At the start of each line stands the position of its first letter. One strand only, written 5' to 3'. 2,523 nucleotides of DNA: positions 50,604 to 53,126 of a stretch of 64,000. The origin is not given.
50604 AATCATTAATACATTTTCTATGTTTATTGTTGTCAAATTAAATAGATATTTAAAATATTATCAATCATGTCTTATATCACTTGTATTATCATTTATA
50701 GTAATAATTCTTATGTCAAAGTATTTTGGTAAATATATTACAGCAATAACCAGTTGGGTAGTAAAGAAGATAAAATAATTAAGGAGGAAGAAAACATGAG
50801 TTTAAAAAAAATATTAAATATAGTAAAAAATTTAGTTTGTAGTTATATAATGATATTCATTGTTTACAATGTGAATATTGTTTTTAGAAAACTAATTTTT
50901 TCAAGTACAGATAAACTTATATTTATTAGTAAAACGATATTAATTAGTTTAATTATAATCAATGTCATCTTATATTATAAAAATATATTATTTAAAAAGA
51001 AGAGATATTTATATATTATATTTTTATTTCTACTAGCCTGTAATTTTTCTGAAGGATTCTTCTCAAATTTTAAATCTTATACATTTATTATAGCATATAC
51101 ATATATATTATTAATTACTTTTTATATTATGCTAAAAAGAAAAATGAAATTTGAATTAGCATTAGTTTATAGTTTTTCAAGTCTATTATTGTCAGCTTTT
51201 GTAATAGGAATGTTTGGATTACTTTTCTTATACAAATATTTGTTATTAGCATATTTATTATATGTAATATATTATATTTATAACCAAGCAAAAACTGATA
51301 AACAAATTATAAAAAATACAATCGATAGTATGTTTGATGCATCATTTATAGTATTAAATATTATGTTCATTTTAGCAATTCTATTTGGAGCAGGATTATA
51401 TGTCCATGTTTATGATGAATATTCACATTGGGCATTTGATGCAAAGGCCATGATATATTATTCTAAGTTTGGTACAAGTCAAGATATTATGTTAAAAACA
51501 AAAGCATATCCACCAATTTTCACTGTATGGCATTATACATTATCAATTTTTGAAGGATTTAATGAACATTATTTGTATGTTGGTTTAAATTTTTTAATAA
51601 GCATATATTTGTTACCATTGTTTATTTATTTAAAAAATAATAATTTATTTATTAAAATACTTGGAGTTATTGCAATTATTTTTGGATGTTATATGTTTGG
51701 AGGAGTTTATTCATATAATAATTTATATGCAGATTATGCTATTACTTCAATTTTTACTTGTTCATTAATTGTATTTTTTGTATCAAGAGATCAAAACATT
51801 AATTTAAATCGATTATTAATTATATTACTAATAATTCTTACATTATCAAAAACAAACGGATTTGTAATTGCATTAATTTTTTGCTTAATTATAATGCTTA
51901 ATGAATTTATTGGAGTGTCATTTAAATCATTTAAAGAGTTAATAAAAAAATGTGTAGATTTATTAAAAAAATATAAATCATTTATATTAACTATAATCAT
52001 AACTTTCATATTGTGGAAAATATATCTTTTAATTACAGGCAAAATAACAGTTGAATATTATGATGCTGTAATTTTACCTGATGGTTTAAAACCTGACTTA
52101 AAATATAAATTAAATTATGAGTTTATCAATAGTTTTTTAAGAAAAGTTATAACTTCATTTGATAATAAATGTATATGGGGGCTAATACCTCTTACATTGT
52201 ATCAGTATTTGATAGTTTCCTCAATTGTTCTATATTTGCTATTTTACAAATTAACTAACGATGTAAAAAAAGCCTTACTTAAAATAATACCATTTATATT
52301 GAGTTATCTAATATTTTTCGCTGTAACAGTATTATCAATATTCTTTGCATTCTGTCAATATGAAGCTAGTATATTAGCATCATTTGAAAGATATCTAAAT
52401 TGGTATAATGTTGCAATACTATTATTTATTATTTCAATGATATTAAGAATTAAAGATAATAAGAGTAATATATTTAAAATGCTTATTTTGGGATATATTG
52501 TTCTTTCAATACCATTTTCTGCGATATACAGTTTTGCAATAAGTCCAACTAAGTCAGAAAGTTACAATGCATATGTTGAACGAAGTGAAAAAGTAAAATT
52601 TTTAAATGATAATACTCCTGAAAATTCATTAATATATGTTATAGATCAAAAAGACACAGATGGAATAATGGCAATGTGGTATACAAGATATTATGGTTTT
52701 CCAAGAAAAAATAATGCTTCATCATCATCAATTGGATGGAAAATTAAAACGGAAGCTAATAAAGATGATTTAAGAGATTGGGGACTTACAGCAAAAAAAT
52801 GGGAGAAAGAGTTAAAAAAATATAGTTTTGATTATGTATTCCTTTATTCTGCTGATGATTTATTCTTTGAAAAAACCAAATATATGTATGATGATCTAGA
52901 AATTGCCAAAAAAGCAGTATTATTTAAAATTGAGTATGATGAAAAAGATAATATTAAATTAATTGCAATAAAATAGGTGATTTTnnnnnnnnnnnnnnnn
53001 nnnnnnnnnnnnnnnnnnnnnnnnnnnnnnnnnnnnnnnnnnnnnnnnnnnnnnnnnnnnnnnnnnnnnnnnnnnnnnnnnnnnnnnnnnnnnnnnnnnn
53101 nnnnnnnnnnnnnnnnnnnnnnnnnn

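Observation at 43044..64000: Large surface-glycopolymer locus combining an ABC exporter (Wzm/Wzt-like) and a Wzx flippase, with glf, acyltransferase and an Alg13/14-type pair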

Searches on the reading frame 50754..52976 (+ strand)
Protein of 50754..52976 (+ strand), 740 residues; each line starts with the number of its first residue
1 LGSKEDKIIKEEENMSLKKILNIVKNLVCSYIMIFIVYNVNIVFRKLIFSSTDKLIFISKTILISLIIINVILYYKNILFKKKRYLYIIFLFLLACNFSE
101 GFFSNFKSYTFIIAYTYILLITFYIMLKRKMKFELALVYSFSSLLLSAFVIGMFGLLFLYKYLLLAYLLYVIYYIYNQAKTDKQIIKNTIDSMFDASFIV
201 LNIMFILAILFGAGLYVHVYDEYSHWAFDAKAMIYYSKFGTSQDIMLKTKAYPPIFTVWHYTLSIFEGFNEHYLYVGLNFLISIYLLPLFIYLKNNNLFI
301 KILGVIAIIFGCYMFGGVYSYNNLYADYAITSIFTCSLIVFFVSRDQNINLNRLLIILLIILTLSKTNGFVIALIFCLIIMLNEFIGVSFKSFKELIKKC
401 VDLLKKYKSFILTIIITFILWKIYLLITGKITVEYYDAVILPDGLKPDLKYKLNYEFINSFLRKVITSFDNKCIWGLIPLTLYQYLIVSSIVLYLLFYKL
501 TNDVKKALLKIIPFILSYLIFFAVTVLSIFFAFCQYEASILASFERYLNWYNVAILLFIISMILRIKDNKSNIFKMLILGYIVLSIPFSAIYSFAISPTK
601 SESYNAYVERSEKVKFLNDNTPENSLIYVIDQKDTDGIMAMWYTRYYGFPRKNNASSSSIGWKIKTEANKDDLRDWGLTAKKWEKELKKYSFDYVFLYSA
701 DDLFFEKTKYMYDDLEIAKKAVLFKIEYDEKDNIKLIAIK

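Call 4: search_protein_families(library=pfam, proteins=[window:50754-52976:+], max_evalue=0.01)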
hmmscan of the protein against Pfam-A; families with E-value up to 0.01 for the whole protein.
window:50754-52976:+ (740 aa): 0 families

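Call 9: search_protein_families(library=ncbifam, proteins=[window:50754-52976:+], max_evalue=0.01)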
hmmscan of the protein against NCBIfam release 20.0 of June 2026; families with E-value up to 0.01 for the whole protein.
window:50754-52976:+ (740 aa): 0 families

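Call 13: find_homologous_proteins(query=window:50796-52976:+)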
Query window:50796-52976:+ (726 aa): 31 proteins with E <= 0.001 among 8000 candidates.
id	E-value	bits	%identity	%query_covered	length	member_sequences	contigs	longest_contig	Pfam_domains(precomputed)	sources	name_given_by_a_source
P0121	0.0e+0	1540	100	100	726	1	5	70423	-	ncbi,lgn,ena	-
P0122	0.0e+0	1370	87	100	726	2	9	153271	-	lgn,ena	-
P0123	0.0e+0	1159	74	100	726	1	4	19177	-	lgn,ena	-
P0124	7.9e-271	919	60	99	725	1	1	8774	-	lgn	-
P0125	6.8e-270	916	60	97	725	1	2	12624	-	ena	-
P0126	5.4e-269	913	58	100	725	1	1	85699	-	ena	-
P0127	6.9e-269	913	60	97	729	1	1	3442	-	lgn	-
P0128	6.8e-266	903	59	99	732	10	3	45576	-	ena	-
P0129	3.3e-263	894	57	100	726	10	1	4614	-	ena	-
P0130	6.5e-263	893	59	99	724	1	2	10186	-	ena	-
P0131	4.7e-258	877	58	98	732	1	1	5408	-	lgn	-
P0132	7.6e-256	869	57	98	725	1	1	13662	-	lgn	-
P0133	3.1e-246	838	55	100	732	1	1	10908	-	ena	-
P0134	2.8e-242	825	55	98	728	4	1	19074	-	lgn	-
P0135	3.4e-228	778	53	98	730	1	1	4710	-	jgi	jgi:hypothetical protein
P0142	2.2e-210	719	49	100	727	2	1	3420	PF14264.13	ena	-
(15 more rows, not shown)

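Call 29: predict_structure(alignment_id=A2)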
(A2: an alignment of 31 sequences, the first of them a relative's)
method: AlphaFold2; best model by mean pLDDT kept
length: 726 residues; sequences in the alignment: 31
mean_pLDDT: 91.2   pTM: 0.92
mean pLDDT of the five models: 91.2, 90.2, 89.7, 89.0, 87.8
residues with pLDDT >= 90: 528; 70-90: 178; 50-70: 18; < 50: 2
segments of 3 or more residues with pLDDT < 50: none
pLDDT, mean of each block of 10 residues (from residue 1): 83 93 92 88 94 94 90 96 94 95 97 95 97 94 93 96 94 94 96 95 67 84 75 64 93 92 96 96 94 95 85 92 97 93 97 89 94 83 91 95 93 81 86 88 95 92 86 95 92 93 96 91 90 92 96 86 93 87 85 91 94 95 89 91 88 90 92 95 95 95 95 92 93
secondary structure, 60 per line:
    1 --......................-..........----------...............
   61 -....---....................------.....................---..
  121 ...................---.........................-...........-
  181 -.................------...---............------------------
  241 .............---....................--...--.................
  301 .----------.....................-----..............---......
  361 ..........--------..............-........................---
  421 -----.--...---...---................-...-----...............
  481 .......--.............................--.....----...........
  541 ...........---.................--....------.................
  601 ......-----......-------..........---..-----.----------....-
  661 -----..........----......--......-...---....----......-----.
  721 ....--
elements in order (helices of 4 or more, strands of 3 or more residues): H3-24 H26-35 H46-60 H62-65 H69-88 H95-115 H119-139 H143-167 H169-179 H182-198 H211-222 H241-253 H257-276 H284-301 H312-332 H338-351 H355-370 H379-392 H394-417 H441-456 E458-460 H468-487 H490-518 H521-525 H530-551 H555-571 H574-577 H584-606 E612-617 H625-634 H656-659 H666-675 E680-685 H688-693 H701-704 E709-714 E720-724

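Call 38: search_solved_structures(query=A2, max_evalue=1)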
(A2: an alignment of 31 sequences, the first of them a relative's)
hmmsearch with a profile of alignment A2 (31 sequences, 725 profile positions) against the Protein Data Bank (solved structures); distinct sequences matched with E-value up to 1: 0.

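Call 65: find_encoding_contigs(protein=P0122, flank=10000, max_places=2)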
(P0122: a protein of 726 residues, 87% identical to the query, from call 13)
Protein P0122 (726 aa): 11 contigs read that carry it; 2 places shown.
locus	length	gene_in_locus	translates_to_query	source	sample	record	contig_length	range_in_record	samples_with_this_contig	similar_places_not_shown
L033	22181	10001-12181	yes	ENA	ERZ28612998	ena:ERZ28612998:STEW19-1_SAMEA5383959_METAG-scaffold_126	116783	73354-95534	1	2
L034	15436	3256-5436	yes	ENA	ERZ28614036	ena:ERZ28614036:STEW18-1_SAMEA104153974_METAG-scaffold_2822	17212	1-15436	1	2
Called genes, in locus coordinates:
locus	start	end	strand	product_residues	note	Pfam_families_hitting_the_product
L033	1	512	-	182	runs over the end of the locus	PF01327:Pep_deformylase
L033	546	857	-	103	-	PF02643:DUF192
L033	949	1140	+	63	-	PF04964:Flp_Fap (weak)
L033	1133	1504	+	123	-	-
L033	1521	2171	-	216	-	-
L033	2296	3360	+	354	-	PF00953:Glycos_transf_4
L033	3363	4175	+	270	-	PF01061:ABC2_membrane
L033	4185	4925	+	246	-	PF00005:ABC_tran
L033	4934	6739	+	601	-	PF04488:Gly_transf_sug, PF05704:Caps_synth, PF12919:TcdA_TcdB (faint)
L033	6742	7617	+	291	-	-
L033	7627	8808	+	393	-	PF04230:PS_pyruv_trans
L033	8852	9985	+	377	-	PF01757:Acyl_transf_3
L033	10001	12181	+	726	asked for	-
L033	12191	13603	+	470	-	-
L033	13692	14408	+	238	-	PF00535:Glycos_transf_2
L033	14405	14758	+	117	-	PF10066:DUF2304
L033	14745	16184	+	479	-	PF01943:Polysacc_synt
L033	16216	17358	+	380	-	PF13439:Glyco_transf_4, PF00534:Glycos_transf_1, PF13692:Glyco_trans_1_4, PF13524:Glyco_trans_1_2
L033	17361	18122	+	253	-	PF14393:DUF4422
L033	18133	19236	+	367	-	PF13450:NAD_binding_8, PF03275:GLF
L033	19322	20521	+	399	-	-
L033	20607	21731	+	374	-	PF13439:Glyco_transf_4 (weak), PF20706:GT4-conflict, PF00534:Glycos_transf_1, PF13692:Glyco_trans_1_4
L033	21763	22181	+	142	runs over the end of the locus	PF08660:Alg14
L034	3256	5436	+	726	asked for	-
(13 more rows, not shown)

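Call 66: find_encoding_contigs(protein=P0123, flank=10000, max_places=2)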
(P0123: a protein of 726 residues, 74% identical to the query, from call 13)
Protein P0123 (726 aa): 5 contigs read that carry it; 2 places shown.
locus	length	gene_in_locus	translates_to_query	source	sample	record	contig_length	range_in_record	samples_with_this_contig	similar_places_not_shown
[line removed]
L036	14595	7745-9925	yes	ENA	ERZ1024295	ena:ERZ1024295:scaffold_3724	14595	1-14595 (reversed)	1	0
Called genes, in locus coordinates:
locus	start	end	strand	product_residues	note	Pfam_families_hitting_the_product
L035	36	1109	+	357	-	PF00953:Glycos_transf_4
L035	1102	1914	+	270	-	PF01061:ABC2_membrane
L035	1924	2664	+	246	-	PF00005:ABC_tran, PF13304:AAA_21 (faint)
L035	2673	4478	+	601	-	PF04488:Gly_transf_sug, PF05704:Caps_synth, PF12919:TcdA_TcdB (faint)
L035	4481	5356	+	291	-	-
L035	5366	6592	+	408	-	PF04230:PS_pyruv_trans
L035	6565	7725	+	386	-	PF01757:Acyl_transf_3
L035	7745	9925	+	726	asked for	-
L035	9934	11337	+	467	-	-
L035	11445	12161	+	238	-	PF00535:Glycos_transf_2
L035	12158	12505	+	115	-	PF10066:DUF2304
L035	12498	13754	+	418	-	-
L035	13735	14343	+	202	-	PF13580:SIS_2, PF01380:SIS (weak)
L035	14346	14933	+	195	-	PF13580:SIS_2, PF01380:SIS (weak)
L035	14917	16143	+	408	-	PF01075:Glyco_transf_9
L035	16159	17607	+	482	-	PF00294:PfkB, PF08543:Phos_pyr_kin (weak), PF01467:CTP_transf_like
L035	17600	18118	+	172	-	PF08645:PNK3P, PF13419:HAD_2 (faint), PF13242:Hydrolase_like (weak)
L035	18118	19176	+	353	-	?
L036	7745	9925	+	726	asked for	-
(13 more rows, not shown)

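Call 68: search_protein_families(library=pfam, proteins=[L035:12498-13754:+, L035:18118-19176:+, L035:14917-16143:+, L035:16159-17607:+], max_evalue=0.1)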
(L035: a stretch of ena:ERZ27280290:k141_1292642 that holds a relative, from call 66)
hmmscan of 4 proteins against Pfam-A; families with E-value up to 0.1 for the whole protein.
L035:12498-13754:+ (418 aa): 1 family
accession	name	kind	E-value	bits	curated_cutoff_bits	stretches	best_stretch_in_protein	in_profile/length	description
PF01943.22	Polysacc_synt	-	0.0045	16.9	28.2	1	7-254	2-257/274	Polysaccharide biosynthesis protein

L035:18118-19176:+ (353 aa): 7 families
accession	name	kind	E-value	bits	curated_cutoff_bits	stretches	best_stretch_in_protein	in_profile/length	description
PF00534.26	Glycos_transf_1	-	7e-21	75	26.4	1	210-353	11-152/172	Glycosyl transferases group 1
PF13692.12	Glyco_trans_1_4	-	1.9e-18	67.5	27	1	216-351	3-134/142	Glycosyl transferases group 1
PF13439.12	Glyco_transf_4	-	1.6e-09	38.5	28.5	1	19-191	10-158/170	Glycosyltransferase Family 4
PF13579.12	Glyco_trans_4_4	-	3.7e-08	34.3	29.7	1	17-189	7-149/158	Glycosyl transferase 4-like domain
PF01746.26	tRNA_m1G_MT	-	0.0086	16.2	27.3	0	203-268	17-84/195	tRNA (Guanine-1)-methyltransferase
PF07900.17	DUF1670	-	0.046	13.5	25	0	117-171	53-107/220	Protein of unknown function (DUF1670)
PF13477.12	Glyco_trans_4_2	-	0.083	13.5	23.4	0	82-132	57-105/139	Glycosyl transferase 4-like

L035:14917-16143:+ (408 aa): 3 families
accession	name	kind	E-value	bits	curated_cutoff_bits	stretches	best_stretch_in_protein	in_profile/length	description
PF01075.23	Glyco_transf_9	-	7.3e-23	81.6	22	1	126-332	3-205/247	Glycosyltransferase family 9 (heptosyltransferase)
PF04230.19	PS_pyruv_trans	-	9e-05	23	25.3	1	227-317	167-258/280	Polysaccharide pyruvyl transferase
PF14441.12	OTT_1508_deam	-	0.057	13.8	27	0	351-378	13-43/64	OTT_1508-like deaminase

L035:16159-17607:+ (482 aa): 3 families
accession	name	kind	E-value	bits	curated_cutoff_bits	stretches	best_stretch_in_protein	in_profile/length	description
PF00294.29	PfkB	-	1.1e-44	153.5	25.8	1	13-309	3-297/302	pfkB family carbohydrate kinase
PF01467.32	CTP_transf_like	-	2.1e-20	73.7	21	1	349-474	1-132/133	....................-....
PF08543.17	Phos_pyr_kin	-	1.2e-08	35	27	1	195-294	120-224/246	Phosphomethylpyrimidine kinase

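Call 78: fold_search(model_id=the predicted structure, library=pdb)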
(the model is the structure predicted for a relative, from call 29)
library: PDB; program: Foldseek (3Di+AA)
matches with E <= 10: 173; with E <= 0.001: 4
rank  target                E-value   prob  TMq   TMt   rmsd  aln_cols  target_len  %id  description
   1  6gxc_A                1.3e-04  1.00  0.32  0.32  12.4       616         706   13  Bacterial oligosaccharyltransferase PglB in complex with an inhibitory peptide and a reactive lipid-linked oligosaccha (released 2018-11-14)
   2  7zli_A                1.4e-04  1.00  0.37  0.40  12.7       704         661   12  Cryo-EM structure of C-mannosyltransferase CeDPY19, in complex with Dol25-P-Man and bound to CMT2-Fab and anti-Fab nan (released 2023-01-11)
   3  7zlg_A                1.7e-04  1.00  0.35  0.38  12.7       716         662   12  Cryo-EM structure of C-mannosyltransferase CeDPY19, in complex with acceptor peptide and bound to CMT2-Fab and anti-Fa (released 2023-01-11)
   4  5ogl_A                2.1e-04  1.00  0.32  0.32  12.2       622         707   13  Structure of bacterial oligosaccharyltransferase PglB in complex with an acceptor peptide and an lipid-linked oligosac (released 2017-10-25)
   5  7e9s_A                1.7e-03  1.00  0.33  0.29  17.9       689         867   12  Archaeal oligosaccharyltransferase AglB from Archaeoglobus fulgidus in complex with an inhibitory peptide and a dolich (released 2021-09-08)
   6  5f15                  1.2e-02  1.00  0.34  0.44  14.4       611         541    9  Crystal Structure of ArnT from Cupriavidus metallidurans bound to Undecaprenyl phosphate (released 2016-02-17)
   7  6p25_B                1.8e-02  1.00  0.23  0.24   7.6       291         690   14  Structure of S. cerevisiae protein O-mannosyltransferase Pmt1-Pmt2 complex bound to the sugar donor and a peptide acce (released 2019-07-10)
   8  6w98_A                2.0e-02  1.00  0.32  0.19  12.6       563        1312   10  Single-Particle Cryo-EM Structure of Arabinofuranosyltransferase AftD from Mycobacteria (released 2020-05-13)
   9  3waj                  3.4e-02  1.00  0.37  0.34  16.8       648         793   11  Crystal structure of the Archaeoglobus fulgidus oligosaccharyltransferase (O29867_ARCFU) complex with Zn and sulfate (released 2013-10-30)
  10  5ezm                  5.1e-02  0.98  0.33  0.43  15.6       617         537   10  Crystal Structure of ArnT from Cupriavidus metallidurans in the apo state (released 2016-02-17)
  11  6wby                  2.5e-01  0.93  0.33  0.21  11.2       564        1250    9  Single-Particle Cryo-EM Structure of Arabinofuranosyltransferase AftD from Mycobacteria, Mutant R1389S Class 2 (released 2020-05-13)
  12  9dlh                  2.9e-01  0.72  0.27  0.31  10.4       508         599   11  donor substrate analog-bound AftB (released 2025-06-25)
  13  7mxo_B                3.0e-01  0.07  0.09  0.08  32.7       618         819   11  CryoEM structure of human NKCC1 (released 2022-09-28)
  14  8thr                  3.2e-01  0.10  0.09  0.13  23.8       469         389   12  Structure of the human vesicular monoamine transporter 2 (VMAT2) bound to tetrabenazine in an occluded conformation (released 2023-10-25)
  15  8t69                  4.6e-01  0.08  0.09  0.14  23.6       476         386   13  Human VMAT2 in complex with tetrabenazine (released 2023-11-01)
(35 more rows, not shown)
